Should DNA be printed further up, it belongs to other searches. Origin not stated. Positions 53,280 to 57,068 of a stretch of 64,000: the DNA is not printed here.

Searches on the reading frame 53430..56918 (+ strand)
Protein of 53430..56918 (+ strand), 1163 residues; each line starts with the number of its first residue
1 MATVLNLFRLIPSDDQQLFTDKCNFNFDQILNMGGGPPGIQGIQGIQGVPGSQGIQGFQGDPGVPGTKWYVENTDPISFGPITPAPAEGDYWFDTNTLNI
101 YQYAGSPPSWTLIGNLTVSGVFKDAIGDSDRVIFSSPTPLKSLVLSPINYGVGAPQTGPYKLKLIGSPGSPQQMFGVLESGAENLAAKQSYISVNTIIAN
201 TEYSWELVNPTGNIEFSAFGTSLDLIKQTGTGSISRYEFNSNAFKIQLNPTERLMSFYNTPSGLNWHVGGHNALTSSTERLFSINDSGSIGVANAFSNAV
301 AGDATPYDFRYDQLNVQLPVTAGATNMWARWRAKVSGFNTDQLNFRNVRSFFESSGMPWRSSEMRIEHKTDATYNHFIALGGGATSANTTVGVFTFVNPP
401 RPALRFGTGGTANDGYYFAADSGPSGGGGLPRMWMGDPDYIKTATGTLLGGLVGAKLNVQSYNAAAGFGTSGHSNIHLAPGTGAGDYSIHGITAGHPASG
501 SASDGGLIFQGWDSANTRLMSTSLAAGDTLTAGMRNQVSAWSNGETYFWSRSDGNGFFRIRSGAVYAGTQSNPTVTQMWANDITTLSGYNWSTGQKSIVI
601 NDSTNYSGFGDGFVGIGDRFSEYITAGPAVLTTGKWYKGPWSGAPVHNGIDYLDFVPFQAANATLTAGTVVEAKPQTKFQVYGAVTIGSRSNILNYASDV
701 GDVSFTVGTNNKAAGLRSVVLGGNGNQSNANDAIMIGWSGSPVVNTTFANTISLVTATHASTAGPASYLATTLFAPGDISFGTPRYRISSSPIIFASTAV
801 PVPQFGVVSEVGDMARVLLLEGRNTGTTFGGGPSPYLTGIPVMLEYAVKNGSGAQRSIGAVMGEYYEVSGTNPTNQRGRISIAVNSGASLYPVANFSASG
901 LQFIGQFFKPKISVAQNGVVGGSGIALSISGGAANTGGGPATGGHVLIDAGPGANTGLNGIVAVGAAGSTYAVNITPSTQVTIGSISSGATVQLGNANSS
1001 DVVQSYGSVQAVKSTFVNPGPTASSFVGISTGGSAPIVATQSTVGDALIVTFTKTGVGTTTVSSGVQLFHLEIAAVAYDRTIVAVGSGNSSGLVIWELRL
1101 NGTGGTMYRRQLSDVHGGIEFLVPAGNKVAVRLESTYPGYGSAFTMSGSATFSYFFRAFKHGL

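Call 39: search_protein_families(library=pfam, proteins=[window:53430-56918:+], max_evalue=0.01)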
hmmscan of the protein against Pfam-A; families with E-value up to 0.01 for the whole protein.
window:53430-56918:+ (1163 aa): 1 family
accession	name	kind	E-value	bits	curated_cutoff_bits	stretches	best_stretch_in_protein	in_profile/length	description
PF01391.23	Collagen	-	0.0023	18.1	27.2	1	36-66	13-43/60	Collagen triple helix repeat (20 copies)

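Call 40: search_protein_families(library=phrogs, proteins=[window:53430-56918:+], max_evalue=0.001)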
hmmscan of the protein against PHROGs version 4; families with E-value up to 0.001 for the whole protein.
window:53430-56918:+ (1163 aa): 0 families
